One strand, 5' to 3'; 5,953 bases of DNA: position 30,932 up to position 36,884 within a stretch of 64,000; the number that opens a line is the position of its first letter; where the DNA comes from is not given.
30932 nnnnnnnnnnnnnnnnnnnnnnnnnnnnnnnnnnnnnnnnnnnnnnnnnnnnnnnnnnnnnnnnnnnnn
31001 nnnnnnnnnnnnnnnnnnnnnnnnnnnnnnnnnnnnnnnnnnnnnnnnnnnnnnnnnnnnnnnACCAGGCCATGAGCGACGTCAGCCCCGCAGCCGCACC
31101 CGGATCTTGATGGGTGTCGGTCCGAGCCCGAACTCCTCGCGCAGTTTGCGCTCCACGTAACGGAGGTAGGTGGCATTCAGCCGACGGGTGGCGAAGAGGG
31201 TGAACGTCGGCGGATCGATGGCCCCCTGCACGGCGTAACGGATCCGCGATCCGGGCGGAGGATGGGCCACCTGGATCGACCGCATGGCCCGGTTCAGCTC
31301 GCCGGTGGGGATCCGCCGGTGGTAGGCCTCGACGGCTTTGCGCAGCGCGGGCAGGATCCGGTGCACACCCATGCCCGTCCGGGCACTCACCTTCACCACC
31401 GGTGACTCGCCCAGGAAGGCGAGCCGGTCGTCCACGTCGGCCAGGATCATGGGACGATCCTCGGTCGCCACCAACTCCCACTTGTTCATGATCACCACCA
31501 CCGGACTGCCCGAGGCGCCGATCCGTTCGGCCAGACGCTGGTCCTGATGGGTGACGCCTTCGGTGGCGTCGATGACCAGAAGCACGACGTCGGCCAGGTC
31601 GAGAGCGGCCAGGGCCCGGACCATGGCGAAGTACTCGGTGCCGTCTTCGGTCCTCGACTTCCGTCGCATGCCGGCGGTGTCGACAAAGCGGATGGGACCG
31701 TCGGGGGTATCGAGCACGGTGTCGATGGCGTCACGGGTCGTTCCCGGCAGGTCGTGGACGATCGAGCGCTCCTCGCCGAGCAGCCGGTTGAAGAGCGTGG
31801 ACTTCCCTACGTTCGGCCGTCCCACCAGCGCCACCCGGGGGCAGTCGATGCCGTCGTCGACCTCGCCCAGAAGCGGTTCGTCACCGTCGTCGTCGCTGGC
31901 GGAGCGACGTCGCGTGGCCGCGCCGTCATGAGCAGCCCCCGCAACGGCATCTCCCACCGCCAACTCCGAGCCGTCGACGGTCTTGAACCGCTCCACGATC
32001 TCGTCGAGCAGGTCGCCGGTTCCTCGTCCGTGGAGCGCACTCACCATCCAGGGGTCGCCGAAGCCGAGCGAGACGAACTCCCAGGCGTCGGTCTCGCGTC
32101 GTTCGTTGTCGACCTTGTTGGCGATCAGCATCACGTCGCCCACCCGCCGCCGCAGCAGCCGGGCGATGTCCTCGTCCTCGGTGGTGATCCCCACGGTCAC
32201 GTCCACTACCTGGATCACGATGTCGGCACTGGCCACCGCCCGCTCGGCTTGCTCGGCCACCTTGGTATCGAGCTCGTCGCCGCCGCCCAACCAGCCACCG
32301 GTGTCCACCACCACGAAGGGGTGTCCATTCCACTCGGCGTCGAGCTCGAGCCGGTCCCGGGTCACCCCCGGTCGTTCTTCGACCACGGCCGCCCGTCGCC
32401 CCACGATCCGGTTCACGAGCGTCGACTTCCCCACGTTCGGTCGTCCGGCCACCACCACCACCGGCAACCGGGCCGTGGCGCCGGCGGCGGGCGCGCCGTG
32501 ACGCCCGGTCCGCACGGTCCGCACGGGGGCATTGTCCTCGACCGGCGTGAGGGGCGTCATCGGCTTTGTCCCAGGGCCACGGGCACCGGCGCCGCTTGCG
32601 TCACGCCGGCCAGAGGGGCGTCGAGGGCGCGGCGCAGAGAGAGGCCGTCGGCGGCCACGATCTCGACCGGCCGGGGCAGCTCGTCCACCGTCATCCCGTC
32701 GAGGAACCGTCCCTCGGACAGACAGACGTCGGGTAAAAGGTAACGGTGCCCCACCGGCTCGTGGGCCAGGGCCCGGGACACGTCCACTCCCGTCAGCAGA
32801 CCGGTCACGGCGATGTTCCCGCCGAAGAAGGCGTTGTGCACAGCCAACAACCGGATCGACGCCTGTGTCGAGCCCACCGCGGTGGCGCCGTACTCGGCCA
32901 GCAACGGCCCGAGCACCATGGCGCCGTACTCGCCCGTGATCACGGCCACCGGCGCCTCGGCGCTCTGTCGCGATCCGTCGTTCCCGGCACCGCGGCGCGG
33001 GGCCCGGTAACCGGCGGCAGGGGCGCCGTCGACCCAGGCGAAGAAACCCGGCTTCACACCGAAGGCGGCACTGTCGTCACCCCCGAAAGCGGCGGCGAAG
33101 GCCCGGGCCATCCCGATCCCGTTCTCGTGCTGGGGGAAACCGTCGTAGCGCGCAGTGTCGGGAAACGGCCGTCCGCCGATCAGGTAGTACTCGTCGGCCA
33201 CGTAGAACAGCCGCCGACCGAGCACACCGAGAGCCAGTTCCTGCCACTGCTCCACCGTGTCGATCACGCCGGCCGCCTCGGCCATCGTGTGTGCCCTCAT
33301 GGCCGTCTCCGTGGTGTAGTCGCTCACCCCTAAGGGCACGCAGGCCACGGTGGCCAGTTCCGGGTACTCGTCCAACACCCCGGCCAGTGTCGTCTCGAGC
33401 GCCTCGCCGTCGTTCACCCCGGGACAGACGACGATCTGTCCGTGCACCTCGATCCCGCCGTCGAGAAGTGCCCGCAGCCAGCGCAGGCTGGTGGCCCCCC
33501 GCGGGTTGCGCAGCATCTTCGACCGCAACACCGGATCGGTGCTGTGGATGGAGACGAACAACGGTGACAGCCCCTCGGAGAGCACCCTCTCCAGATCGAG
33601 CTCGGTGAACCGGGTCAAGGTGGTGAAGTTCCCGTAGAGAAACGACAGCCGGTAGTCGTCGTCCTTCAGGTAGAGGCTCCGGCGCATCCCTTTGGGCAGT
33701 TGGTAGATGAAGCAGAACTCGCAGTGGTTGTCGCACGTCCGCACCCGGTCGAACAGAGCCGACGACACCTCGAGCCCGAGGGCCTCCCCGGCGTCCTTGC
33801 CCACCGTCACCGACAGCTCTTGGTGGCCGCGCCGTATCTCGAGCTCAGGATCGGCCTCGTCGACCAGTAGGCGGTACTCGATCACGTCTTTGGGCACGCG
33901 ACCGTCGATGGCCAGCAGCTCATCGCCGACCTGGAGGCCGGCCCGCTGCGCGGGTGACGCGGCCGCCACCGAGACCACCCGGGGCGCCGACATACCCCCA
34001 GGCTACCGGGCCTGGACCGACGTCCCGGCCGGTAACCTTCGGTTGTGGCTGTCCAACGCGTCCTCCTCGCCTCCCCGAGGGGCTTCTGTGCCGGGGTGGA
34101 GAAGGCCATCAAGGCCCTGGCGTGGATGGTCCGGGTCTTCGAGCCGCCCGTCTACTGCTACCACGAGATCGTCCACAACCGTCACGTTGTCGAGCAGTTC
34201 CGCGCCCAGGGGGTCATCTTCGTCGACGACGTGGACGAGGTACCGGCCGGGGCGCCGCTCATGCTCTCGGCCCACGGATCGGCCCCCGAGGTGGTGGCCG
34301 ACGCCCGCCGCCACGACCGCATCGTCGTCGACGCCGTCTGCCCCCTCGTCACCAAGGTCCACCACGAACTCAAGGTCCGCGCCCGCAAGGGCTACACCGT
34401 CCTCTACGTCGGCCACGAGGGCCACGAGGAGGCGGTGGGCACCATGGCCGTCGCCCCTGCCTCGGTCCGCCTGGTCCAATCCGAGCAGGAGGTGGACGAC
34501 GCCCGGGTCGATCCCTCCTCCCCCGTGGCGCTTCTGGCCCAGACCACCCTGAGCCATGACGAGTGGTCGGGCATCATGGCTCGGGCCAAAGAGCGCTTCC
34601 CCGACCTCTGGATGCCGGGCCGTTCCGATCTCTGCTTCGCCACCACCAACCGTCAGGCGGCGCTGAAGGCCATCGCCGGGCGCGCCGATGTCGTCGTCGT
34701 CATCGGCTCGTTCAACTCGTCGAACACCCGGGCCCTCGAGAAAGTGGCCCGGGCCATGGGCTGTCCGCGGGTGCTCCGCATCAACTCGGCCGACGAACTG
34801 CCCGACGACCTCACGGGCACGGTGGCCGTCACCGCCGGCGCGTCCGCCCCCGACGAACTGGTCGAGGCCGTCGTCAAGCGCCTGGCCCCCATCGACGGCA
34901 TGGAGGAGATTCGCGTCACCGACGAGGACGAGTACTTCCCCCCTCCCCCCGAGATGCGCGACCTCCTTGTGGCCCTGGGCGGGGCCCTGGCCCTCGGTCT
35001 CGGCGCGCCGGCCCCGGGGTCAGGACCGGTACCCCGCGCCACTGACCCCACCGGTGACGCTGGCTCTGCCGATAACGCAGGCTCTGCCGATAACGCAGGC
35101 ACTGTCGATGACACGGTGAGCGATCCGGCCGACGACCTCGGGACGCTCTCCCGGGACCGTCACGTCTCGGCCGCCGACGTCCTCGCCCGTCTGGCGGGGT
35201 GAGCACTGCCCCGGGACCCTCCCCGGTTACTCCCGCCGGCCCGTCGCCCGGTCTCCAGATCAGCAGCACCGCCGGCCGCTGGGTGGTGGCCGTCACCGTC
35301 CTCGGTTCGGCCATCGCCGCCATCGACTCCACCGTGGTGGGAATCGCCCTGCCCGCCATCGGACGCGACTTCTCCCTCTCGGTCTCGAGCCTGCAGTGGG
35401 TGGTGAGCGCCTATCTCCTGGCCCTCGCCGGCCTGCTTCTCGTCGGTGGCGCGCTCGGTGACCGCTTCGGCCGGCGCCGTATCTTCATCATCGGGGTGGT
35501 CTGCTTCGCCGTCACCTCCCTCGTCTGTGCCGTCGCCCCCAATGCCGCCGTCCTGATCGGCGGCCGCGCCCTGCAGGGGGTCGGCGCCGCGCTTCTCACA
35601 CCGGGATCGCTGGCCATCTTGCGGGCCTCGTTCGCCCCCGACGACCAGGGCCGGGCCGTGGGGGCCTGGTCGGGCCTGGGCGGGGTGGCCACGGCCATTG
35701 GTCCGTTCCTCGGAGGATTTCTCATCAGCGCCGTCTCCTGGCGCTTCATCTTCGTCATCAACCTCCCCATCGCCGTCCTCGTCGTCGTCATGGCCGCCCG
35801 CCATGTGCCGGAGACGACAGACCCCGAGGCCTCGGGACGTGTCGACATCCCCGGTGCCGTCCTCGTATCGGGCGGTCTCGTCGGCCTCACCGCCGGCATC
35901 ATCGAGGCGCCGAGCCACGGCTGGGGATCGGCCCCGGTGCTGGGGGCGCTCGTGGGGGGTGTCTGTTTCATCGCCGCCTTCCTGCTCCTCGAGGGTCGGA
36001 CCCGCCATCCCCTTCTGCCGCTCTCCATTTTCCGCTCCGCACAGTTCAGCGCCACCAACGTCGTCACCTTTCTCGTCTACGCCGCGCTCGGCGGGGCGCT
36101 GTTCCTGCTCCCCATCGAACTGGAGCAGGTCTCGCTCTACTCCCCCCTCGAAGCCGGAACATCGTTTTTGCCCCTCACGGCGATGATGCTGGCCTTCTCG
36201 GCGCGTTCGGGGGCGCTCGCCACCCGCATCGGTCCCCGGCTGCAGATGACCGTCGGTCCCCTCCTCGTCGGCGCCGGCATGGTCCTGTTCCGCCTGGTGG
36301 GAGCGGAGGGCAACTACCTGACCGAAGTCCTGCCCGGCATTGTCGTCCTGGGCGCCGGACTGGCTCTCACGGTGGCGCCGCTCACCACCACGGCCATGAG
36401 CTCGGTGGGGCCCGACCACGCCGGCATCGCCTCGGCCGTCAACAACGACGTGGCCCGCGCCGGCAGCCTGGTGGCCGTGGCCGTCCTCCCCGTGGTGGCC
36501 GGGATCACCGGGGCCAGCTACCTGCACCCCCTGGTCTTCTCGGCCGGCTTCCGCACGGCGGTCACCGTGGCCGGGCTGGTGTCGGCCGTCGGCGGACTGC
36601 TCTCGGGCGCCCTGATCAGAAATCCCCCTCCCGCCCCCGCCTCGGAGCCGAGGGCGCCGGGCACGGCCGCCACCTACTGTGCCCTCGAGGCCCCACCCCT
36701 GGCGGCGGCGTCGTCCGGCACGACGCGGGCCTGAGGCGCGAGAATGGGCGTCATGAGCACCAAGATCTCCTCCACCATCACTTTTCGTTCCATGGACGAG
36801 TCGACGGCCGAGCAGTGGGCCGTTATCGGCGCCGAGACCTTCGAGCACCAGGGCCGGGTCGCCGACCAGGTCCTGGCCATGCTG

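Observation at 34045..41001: Five-gene operon linking ispH to a putative lipid-linked glycosylation system (MFS - HD - GT2 - YfhO-like GT-C)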

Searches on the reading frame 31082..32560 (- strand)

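Call 16: search_protein_families(library=pfam, proteins=[window:31082-32560:-], max_evalue=0.001)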
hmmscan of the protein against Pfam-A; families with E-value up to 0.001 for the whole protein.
window:31082-32560:- (492 aa): 17 families
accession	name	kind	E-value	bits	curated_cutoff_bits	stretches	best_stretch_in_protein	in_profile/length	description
PF01926.29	MMR_HSR1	-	5.6e-56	188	21.9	2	242-360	1-113/113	50S ribosome-binding GTPase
PF02421.24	FeoB_N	-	8.1e-25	87.6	27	2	242-403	2-153/156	Ferrous iron transport protein B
PF00009.33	GTP_EFTU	-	2e-22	80.2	26.5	2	318-410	88-186/188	Elongation factor Tu GTP binding domain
PF14714.11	KH_dom-like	-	1.6e-19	70.4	27.3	1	416-489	1-81/81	KH-domain-like of EngA bacterial GTPase enzymes, C-terminal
PF04548.22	AIG1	-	1.2e-14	54.6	27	2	35-142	3-113/212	AIG1 family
PF00350.29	Dynamin_N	-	3.6e-14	53.6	27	0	35-73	1-38/168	Dynamin family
PF03193.22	RsgA_GTPase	-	6.2e-10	39.6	30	0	34-59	108-133/174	RsgA GTPase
PF02492.25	cobW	-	1e-05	25.6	20.7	0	83-156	87-159/180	CobW/HypB/UreG, nucleotide-binding domain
PF08477.19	Roc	-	1.3e-05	25.9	27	0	242-304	1-72/119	Ras of Complex, Roc, domain of DAPkinase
PF03266.21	NTPase_1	-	9.7e-05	22.7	23.9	0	35-53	2-20/168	NTPase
PF10662.15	PduV-EutP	-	0.00018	21.7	21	0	242-406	3-141/143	Ethanolamine utilisation - propanediol utilisation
PF03308.22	MeaB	-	0.00019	21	23.1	0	28-53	29-54/273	Methylmalonyl Co-A mutase-associated GTPase MeaB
PF05621.17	TniB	-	0.00057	19.8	22.4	0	30-53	33-56/189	Bacterial TniB protein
PF13401.12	AAA_22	-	0.00066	20.4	27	0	243-268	8-38/130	AAA domain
PF00071.28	Ras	-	0.00089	19.3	21.6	0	243-408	2-158/162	Ras family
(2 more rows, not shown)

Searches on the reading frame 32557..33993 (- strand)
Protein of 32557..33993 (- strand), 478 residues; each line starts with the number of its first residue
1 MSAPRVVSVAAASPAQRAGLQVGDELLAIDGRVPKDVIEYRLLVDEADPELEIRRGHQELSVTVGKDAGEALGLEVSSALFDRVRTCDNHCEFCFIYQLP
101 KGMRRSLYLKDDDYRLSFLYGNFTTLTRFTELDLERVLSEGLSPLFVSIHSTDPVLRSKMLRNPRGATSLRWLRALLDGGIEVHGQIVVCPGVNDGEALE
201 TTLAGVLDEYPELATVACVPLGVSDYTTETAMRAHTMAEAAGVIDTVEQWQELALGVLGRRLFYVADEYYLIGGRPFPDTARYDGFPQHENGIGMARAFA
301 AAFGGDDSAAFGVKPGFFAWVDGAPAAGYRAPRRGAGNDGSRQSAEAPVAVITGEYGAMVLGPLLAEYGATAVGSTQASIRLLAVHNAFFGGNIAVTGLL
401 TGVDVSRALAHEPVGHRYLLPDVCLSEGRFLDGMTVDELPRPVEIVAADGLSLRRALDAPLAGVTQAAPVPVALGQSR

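Call 16: search_protein_families(library=pfam, proteins=[window:32557-33993:-], max_evalue=0.001)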
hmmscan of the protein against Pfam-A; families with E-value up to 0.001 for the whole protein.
window:32557-33993:- (478 aa): 5 families
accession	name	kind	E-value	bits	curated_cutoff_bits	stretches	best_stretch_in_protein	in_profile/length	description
PF19238.5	Radical_SAM_2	-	7.8e-58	194.9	26.7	1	66-215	1-150/151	Radical SAM-like domain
PF04459.17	DUF512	-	4.1e-41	140.9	25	1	219-443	1-193/202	Protein of unknown function (DUF512)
PF17820.7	PDZ_6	-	2.2e-10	40.6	27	1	6-53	2-52/54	PDZ domain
PF04055.27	Radical_SAM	-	3.6e-06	27.7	29.5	1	126-201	86-162/166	Radical SAM superfamily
PF13180.12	PDZ_2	-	3e-05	24.6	27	1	5-63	15-77/80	PDZ domain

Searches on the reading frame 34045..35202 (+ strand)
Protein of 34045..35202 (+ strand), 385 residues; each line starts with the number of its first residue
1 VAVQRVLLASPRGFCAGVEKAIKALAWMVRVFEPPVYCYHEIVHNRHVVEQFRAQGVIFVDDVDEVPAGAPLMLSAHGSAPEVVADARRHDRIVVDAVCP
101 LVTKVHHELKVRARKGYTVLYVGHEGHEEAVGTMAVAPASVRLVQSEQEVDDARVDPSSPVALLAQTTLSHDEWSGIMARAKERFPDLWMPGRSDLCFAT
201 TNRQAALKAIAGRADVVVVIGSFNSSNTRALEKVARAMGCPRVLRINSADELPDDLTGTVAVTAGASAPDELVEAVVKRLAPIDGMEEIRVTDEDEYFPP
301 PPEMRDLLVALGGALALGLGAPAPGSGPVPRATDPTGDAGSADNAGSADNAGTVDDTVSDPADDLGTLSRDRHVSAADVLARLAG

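Call 14: search_protein_families(library=pfam, proteins=[window:34045-35202:+], max_evalue=0.01)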
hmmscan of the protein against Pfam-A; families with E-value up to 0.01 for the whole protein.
window:34045-35202:+ (385 aa): 1 family
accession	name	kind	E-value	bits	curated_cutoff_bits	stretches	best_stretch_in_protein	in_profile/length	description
PF02401.23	LYTB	-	4.3e-78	262.7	24.5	1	6-280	1-266/267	LytB protein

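Call 15: search_protein_families(library=ncbifam, proteins=[window:34045-35202:+], max_evalue=0.01)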
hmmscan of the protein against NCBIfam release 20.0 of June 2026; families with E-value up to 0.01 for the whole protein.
window:34045-35202:+ (385 aa): 8 families
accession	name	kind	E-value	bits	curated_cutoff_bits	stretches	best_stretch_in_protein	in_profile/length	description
NF002189.0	PRK01045.1-3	equivalog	5.5e-101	337.7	444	1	3-306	13-321/326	4-hydroxy-3-methylbut-2-enyl diphosphate reductase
NF002190.0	PRK01045.1-4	subfamily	6.7e-94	314.4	389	1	5-306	8-317/321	4-hydroxy-3-methylbut-2-enyl diphosphate reductase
NF002188.0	PRK01045.1-2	equivalog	2.1e-89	299.7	420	1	5-305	2-308/315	4-hydroxy-3-methylbut-2-enyl diphosphate reductase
TIGR00216.1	ispH_lytB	equivalog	1.1e-80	270.8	187.85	1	6-281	2-280/282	4-hydroxy-3-methylbut-2-enyl diphosphate reductase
NF000907.0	PRK00087.1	equivalog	1.6e-60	205.1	624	1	5-294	2-289/671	bifunctional 4-hydroxy-3-methylbut-2-enyl diphosphate reductase/30S ribosomal protein S1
NF002187.0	PRK01045.1-1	equivalog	8.5e-59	198.9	276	1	6-283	3-278/282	4-hydroxy-3-methylbut-2-enyl diphosphate reductase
NF009024.0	PRK12360.1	equivalog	8.3e-49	166.4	387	1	5-280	2-278/281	4-hydroxy-3-methylbut-2-enyl diphosphate reductase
NF009911.0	PRK13371.1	equivalog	3.6e-32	111.9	440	3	5-140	56-198/405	4-hydroxy-3-methylbut-2-enyl diphosphate reductase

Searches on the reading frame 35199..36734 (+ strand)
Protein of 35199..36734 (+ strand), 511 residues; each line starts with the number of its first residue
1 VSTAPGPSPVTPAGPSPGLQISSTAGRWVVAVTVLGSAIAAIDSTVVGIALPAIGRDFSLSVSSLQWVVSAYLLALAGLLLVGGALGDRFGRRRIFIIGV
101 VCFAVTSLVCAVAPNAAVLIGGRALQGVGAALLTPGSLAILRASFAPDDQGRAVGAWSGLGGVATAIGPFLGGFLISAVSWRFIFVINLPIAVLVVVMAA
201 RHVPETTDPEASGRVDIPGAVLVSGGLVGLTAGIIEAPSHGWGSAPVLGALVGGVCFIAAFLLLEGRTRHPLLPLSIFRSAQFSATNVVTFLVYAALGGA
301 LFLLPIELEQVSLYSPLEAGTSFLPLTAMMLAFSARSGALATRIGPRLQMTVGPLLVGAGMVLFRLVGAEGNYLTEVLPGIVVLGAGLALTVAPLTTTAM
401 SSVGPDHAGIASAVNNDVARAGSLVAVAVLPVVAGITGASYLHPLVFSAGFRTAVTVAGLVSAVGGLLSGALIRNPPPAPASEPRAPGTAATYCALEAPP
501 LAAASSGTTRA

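Call 14: search_protein_families(library=pfam, proteins=[window:35199-36734:+], max_evalue=0.01)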
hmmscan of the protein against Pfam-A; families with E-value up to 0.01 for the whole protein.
window:35199-36734:+ (511 aa): 4 families
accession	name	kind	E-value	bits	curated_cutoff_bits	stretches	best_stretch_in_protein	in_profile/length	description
PF07690.21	MFS_1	-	1.1e-52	179.6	33.4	1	34-424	2-344/347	Major Facilitator Superfamily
PF06609.19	TRI12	-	1.5e-08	34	23.2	1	49-301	65-325/599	Fungal trichothecene efflux pump (TRI12)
PF00083.30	Sugar_tr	-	5.1e-08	32.7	22.3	1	31-205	3-193/452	Sugar (and other) transporter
PF05977.19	MFS_3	-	6.6e-06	25.3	27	1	41-202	23-188/524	Transmembrane secretion effector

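Call 15: search_protein_families(library=ncbifam, proteins=[window:35199-36734:+], max_evalue=0.01)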
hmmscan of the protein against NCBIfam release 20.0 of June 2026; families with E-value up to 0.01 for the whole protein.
window:35199-36734:+ (511 aa): 68 families (the best 25 are shown)
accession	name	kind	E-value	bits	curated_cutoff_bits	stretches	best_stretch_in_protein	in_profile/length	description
TIGR00711.1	efflux_EmrB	subfamily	7.1e-79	265.8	230.2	1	31-420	5-394/485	DHA2 family efflux MFS transporter permease subunit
NF000025.1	MFS_efflux_tcmA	exception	1.1e-67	229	999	1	15-433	16-430/538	tetracenomycin C efflux MFS transporter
NF000031.1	MFS_efflux_LmrA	exception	2.4e-55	188.1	850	1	25-430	27-433/484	lincomycin efflux MFS transporter Lmr(A)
NF033896.2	MFS_LfrA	equivalog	1.7e-51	175.4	825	1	28-469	20-455/504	efflux MFS transporter LfrA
NF011571.1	PRK14995.1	subfamily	4.4e-48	164.2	701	1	28-432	5-409/493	SmvA family efflux MFS transporter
NF012169.0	qepA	equivalog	6.8e-45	153.6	1075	1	27-434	19-422/511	fluoroquinolone efflux MFS transporter QepA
NF012180.1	tet_MFS_43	exception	4.3e-43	148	999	1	34-434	27-427/484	tetracycline efflux MFS transporter Tet(43)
NF000089.1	qac_MFS_AB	exception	1.4e-42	146.2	900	1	26-443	16-434/514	QacA/B family quaternary ammonium compound efflux MFS transporter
NF000391.1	EmrB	exception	1.4e-36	126.2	925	1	33-419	16-403/501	multidrug efflux MFS transporter permease subunit EmrB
NF007799.0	PRK10504.1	subfamily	1.5e-34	119.7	426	1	23-372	5-352/471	multidrug transporter subunit MdtD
NF040895.2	MFS_effux_SdrM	equivalog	8.4e-31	107.5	550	1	29-333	7-306/441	multidrug efflux MFS transporter SdrM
NF000218.1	FexA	exception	1.3e-29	103.2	900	1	27-416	20-411/475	chloramphenicol/florfenicol efflux MFS transporter FexA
TIGR00710.1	efflux_Bcr_CflA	subfamily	9.3e-29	101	200.9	1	50-211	27-188/385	Bcr/CflA family efflux MFS transporter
NF000060.1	MFS_efflux_LmrB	exception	1.5e-27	96.6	800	1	34-430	23-423/479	lincomycin efflux MFS transporter Lmr(B)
TIGR00880.1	2_A_01_02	superfamily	2.2e-22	79.7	131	1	73-206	4-141/141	multidrug resistance protein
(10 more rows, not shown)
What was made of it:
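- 35199..36734 (+): DHA2-family MFS transporter, 511 aa, about 12-14 TM helices. A lineage-specific insertion between ispH and HD. An accessory gene, not a conserved part of the module. TIGR00711 265.8 bits, above the 230.2 cut-off (call 15).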
